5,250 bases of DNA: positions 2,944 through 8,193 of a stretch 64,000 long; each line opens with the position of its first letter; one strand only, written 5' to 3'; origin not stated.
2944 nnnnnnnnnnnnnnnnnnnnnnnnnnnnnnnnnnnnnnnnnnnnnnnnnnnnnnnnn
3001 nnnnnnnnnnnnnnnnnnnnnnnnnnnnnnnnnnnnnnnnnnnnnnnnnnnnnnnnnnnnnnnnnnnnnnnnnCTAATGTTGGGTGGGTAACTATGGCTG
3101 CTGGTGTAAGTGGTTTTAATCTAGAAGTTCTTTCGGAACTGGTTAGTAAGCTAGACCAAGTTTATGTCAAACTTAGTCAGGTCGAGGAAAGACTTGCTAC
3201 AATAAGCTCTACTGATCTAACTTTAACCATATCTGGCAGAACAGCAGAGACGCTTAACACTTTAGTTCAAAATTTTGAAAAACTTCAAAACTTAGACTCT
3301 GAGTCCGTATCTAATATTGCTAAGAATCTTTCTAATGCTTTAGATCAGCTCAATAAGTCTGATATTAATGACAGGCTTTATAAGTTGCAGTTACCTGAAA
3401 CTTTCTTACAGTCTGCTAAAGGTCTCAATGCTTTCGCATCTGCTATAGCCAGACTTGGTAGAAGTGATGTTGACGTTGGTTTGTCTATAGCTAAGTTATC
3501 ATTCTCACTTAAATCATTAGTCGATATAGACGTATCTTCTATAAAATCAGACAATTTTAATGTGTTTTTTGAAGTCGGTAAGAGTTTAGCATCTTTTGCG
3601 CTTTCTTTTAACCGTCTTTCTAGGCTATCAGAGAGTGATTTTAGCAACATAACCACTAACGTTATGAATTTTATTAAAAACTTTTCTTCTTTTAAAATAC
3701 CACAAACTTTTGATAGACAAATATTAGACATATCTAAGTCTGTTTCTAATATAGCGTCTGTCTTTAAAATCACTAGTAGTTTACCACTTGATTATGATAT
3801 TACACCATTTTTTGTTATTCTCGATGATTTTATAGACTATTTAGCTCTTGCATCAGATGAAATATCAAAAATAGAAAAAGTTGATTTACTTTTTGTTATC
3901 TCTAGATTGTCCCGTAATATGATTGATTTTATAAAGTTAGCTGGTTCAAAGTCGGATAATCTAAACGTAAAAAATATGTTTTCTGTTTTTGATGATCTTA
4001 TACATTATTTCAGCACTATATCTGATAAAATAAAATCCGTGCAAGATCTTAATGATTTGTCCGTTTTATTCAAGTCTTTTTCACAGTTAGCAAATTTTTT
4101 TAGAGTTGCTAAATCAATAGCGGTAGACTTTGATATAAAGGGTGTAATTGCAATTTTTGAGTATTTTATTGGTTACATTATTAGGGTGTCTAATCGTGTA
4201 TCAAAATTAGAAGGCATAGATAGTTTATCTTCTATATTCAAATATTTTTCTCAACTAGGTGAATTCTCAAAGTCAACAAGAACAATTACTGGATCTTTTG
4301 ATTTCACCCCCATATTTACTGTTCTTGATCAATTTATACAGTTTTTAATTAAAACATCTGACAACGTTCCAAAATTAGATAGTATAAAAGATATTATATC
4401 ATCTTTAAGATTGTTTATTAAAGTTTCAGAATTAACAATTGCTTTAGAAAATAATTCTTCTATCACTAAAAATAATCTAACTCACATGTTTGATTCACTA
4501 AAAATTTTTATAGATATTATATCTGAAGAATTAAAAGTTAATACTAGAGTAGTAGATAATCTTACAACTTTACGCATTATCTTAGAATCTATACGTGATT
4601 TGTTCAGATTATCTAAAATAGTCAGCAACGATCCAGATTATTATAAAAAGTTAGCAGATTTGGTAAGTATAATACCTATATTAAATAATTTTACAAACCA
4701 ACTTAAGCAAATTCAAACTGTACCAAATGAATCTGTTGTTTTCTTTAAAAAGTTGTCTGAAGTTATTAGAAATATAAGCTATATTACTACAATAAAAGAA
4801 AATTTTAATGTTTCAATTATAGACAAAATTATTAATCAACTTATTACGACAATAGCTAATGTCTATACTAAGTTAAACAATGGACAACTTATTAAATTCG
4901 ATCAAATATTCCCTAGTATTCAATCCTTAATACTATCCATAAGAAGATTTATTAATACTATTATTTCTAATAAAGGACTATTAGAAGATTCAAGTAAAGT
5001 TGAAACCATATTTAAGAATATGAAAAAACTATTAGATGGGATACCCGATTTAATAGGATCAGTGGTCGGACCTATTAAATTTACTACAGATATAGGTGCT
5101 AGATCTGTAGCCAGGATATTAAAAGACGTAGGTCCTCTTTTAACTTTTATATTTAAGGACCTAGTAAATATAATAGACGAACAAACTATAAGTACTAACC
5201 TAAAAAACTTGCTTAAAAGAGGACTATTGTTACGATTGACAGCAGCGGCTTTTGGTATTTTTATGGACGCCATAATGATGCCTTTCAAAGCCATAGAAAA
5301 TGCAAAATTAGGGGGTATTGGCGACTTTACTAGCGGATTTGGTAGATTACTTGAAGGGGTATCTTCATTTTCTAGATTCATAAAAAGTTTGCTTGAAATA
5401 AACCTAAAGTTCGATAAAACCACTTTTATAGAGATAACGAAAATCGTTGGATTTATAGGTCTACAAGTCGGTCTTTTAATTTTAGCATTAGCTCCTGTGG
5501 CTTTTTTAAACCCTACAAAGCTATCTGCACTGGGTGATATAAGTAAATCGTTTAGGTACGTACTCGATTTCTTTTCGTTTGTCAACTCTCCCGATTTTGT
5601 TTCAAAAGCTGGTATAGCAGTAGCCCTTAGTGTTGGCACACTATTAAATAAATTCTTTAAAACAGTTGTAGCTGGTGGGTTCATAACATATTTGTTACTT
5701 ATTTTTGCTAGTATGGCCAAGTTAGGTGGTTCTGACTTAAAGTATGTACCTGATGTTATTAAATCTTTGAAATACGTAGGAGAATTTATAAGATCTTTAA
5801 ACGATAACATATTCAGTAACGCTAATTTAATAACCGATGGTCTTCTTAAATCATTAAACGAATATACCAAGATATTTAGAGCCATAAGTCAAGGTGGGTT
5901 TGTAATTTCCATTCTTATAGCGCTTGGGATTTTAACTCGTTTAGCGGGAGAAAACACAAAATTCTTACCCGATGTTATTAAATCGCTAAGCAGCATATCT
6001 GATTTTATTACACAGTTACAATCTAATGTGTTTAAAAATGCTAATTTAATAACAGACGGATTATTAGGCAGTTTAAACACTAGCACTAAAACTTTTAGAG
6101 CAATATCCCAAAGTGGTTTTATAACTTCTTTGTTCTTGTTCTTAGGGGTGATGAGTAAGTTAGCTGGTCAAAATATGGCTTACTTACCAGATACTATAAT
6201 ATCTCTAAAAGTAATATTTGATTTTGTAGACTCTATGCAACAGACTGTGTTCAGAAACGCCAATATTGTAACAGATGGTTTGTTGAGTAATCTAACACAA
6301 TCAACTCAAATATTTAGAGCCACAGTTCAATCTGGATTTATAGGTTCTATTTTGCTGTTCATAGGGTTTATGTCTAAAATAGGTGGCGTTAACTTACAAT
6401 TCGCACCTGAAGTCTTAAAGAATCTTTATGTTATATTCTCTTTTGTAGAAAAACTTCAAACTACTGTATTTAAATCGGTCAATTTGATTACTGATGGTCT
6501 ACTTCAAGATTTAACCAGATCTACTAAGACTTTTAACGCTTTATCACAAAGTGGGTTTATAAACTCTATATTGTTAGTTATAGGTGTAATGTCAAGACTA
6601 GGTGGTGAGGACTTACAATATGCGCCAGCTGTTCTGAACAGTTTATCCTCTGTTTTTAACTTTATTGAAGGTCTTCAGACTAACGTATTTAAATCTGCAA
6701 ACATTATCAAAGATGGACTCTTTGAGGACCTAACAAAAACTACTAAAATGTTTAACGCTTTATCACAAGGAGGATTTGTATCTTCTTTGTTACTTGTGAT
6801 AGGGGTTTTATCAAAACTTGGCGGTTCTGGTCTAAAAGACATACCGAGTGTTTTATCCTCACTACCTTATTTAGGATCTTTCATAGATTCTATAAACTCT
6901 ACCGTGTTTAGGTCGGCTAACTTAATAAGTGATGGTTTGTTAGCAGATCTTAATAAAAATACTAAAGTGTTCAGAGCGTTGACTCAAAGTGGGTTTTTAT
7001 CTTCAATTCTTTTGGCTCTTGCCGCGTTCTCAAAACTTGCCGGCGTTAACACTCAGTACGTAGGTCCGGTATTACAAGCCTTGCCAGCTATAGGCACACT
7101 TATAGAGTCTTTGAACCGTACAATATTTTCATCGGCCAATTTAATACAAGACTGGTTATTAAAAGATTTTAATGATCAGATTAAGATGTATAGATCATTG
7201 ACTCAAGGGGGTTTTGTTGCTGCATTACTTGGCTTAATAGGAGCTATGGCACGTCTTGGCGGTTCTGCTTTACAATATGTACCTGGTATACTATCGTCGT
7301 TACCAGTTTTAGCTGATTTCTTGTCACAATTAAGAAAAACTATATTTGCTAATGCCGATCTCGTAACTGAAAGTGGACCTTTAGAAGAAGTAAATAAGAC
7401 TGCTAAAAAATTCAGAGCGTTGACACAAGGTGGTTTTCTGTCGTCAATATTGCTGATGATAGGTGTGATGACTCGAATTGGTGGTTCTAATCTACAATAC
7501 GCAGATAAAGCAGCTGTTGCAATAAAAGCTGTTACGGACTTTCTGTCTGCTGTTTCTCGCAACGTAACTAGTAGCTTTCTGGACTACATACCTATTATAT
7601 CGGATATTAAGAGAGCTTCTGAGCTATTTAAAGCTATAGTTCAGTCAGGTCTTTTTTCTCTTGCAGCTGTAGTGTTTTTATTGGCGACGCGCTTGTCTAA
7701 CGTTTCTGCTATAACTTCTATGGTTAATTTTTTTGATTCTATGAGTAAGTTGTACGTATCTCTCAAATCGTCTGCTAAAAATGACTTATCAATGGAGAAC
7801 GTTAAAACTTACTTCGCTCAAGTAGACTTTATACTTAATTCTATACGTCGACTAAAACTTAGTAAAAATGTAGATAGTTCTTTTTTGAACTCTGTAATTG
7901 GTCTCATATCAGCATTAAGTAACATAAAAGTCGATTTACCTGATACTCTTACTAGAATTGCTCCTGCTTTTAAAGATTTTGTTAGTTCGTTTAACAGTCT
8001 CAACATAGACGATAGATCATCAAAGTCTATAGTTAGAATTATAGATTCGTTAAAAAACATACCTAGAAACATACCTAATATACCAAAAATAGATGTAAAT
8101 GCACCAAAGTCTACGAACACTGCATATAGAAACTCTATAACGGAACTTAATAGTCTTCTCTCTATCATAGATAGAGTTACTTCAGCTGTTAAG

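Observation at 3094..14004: Exceptionally long (3636 aa) tape measure protein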

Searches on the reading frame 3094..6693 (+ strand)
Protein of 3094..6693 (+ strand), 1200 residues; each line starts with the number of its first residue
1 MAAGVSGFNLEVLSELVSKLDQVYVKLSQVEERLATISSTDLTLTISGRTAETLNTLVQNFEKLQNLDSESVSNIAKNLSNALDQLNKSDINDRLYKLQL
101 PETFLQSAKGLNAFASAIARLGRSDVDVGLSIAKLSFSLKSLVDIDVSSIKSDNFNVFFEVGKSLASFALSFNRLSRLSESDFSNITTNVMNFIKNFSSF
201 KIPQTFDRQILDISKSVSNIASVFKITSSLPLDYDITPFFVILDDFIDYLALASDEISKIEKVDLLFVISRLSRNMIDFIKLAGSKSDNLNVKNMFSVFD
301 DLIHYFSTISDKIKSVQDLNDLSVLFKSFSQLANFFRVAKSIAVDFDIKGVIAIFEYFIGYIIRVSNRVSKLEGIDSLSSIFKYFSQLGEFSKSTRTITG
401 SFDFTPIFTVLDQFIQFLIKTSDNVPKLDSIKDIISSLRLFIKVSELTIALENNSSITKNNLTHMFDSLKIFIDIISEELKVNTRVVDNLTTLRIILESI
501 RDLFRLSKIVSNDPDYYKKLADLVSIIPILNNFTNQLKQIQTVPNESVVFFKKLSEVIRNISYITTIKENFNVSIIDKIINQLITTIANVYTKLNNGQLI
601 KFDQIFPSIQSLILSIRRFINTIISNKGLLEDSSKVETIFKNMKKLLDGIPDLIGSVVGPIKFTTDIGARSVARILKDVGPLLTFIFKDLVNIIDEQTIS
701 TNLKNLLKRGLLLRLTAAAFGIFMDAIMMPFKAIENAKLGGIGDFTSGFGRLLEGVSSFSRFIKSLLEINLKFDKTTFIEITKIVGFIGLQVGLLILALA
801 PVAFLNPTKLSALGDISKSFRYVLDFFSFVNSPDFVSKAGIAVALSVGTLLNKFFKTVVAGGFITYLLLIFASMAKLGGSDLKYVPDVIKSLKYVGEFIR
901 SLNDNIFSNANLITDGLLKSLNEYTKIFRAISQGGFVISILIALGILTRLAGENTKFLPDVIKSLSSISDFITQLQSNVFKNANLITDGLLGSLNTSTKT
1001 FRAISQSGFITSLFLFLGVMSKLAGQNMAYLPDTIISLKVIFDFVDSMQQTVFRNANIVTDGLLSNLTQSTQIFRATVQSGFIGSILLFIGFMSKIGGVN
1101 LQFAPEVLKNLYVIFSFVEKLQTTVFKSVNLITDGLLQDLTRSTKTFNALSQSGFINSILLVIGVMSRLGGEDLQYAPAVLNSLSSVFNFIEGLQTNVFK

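Call 40: search_protein_representatives(protein=window:3094-6693:+)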
Query: 1200 residues. Proteins with E-value up to 0.001 (for the whole library): 1; up to 1e-10: 1; up to 1e-30: 1. The best 1 are listed.
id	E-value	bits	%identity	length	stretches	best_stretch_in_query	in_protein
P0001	0.0e+00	2706.6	84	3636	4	1-1200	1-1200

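Call 42: find_encoding_contigs(protein=P0001, flank=10000, max_places=6)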
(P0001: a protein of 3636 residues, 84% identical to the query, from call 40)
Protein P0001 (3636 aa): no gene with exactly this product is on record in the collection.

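Call 43: list_cluster_members(proteins=[P0001])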
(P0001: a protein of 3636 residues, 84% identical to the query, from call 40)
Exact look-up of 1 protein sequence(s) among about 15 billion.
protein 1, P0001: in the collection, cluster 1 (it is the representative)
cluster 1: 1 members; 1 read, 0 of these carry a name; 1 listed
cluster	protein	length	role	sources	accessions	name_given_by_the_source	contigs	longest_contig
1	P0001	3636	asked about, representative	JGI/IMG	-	-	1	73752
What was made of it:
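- Only one contig carries it (call 43).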

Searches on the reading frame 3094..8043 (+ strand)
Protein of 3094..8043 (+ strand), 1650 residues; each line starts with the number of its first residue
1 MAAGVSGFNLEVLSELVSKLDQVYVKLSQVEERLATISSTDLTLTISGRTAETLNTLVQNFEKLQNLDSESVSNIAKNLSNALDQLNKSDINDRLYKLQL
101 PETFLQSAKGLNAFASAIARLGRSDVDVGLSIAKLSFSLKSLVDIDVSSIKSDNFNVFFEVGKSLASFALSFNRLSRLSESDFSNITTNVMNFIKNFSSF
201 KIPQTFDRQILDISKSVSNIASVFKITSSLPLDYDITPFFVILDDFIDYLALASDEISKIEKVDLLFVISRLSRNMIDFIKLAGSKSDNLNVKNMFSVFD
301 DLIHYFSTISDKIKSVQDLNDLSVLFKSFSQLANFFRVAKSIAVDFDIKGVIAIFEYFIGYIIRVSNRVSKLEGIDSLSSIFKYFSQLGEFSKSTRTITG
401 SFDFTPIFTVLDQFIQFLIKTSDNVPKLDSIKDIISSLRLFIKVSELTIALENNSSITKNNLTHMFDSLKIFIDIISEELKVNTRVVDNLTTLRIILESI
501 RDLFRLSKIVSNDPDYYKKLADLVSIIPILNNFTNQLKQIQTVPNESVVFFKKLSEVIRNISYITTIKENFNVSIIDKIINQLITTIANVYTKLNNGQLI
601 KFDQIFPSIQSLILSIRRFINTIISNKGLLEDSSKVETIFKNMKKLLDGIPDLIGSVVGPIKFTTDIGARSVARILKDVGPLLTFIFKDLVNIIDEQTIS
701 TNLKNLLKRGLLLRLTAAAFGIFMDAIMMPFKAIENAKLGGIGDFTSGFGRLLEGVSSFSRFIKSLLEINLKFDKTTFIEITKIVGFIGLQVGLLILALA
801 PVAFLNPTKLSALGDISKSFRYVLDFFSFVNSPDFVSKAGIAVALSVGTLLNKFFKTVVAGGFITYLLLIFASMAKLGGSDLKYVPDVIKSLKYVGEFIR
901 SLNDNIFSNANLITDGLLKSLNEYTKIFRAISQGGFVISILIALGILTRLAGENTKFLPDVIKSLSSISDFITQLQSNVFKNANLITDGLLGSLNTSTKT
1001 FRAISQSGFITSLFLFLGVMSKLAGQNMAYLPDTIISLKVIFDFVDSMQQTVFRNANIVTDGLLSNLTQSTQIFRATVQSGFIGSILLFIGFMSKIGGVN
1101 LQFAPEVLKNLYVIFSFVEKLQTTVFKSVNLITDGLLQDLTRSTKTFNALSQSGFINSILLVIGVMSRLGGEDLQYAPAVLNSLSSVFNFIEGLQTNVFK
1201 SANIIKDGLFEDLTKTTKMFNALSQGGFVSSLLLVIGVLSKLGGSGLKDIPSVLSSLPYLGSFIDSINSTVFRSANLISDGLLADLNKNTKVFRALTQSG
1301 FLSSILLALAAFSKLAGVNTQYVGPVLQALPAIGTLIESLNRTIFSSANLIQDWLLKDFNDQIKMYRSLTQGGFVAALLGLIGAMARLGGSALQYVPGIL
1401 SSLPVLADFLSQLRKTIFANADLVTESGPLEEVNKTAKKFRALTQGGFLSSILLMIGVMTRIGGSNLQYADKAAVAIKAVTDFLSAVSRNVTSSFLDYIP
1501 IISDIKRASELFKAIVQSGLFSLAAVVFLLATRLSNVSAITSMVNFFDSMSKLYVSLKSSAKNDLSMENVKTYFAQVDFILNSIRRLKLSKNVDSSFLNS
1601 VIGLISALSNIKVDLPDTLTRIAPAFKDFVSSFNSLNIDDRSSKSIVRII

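Call 22: search_dna_similar(query=window:3094-8043:+, collection=phages, mode=protein, max_rows=25, max_evalue=0.001)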
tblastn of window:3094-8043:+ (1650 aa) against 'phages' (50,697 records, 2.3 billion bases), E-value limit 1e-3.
No match.

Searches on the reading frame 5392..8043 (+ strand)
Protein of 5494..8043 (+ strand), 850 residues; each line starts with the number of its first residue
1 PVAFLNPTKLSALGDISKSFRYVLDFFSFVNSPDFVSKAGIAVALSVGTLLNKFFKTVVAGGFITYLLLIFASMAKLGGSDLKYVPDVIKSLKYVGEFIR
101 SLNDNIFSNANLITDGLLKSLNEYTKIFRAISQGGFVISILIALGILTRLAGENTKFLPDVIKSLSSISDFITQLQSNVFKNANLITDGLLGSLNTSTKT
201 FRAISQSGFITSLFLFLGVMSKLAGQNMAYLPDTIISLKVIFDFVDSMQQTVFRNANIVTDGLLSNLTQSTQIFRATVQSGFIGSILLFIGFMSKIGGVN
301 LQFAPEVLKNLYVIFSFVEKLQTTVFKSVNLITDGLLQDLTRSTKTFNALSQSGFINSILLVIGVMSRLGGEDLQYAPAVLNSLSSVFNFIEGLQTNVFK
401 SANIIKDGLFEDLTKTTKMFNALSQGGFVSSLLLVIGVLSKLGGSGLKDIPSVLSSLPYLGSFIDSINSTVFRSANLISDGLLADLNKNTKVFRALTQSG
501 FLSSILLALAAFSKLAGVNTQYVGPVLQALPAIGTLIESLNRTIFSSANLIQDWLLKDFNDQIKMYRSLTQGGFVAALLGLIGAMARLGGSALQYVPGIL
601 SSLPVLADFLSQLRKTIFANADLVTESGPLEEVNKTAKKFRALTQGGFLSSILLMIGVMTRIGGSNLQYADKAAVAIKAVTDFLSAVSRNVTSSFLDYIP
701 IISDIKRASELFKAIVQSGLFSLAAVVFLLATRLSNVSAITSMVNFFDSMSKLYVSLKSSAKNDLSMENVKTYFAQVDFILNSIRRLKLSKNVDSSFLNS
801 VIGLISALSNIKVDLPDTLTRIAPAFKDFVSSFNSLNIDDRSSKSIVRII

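Call 25: find_related_loci(query=window:5494-8043:+, collection=viral_contigs, flank=10000)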
Query window:5494-8043:+ (850 aa) in viral_contigs; peptide patterns used: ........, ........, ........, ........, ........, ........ (x = any residue, [..] = any of these).
11 stretches matched a pattern, but none encodes a relative of the query by tblastn (E <= 1e-3).

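Call 26: find_homologous_proteins(query=window:5392-7773:+, max_evalue=0.001)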
Query window:5392-7773:+: 8000 candidates shared short words with the query, none scored E <= 0.001.

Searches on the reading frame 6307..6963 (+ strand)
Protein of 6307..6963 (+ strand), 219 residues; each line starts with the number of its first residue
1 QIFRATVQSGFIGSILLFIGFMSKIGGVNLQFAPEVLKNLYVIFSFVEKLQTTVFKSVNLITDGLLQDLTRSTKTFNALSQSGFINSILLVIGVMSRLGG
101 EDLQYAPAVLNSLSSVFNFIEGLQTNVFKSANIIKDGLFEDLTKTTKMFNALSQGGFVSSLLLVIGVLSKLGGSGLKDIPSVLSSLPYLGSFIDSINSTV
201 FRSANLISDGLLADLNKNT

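Call 72: predict_structure(alignment_id=A2)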
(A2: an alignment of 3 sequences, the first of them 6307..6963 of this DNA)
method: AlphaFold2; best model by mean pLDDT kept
length: 219 residues; sequences in the alignment: 3
mean_pLDDT: 45.2   pTM: 0.34
mean pLDDT of the five models: 45.2, 44.0, 43.7, 43.6, 35.0
residues with pLDDT >= 90: 0; 70-90: 0; 50-70: 81; < 50: 138
segments of 3 or more residues with pLDDT < 50: 1-10, 54-83, 122-163, 169-219
pLDDT, mean of each block of 10 residues (from residue 1): 40 53 54 59 57 44 36 43 49 56 55 54 45 31 34 40 49 47 44 40 34 30
secondary structure, 60 per line:
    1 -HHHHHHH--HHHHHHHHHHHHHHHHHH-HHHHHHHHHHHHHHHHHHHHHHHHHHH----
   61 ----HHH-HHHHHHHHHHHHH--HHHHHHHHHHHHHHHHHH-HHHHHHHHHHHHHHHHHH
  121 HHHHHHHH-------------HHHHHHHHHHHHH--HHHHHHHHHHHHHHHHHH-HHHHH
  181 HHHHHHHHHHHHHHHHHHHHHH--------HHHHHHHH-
elements in order: H2-8 H11-28 H30-56 H69-81 H84-101 H103-128 H142-154 H157-174 H176-202 H211-218
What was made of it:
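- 5470..7695 (+): 73-aa repeat array (aa 793-1534): nine full units at aa 853-1494 plus degenerate flanking copies. Units are 25-59% identical at protein level. Each full unit has a 19-23-residue uncharged stretch; in seven units it is the hydrophobic helix flanked by K/R. The region is basic (pI 9.6). AlphaFold secondary structure is all-helical but low confidence (call 72).
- Conserved Gly, Pro and Asn-Asp-Gly positions, and a predicted ~12-residue loop per unit (call 72, low confidence), could mean fold-back helices. Breaks in helicity are predicted in each unit (call 72, low confidence).
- Tried and rejected: Only the secondary structure is usable and no fold search was attempted (call 72).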
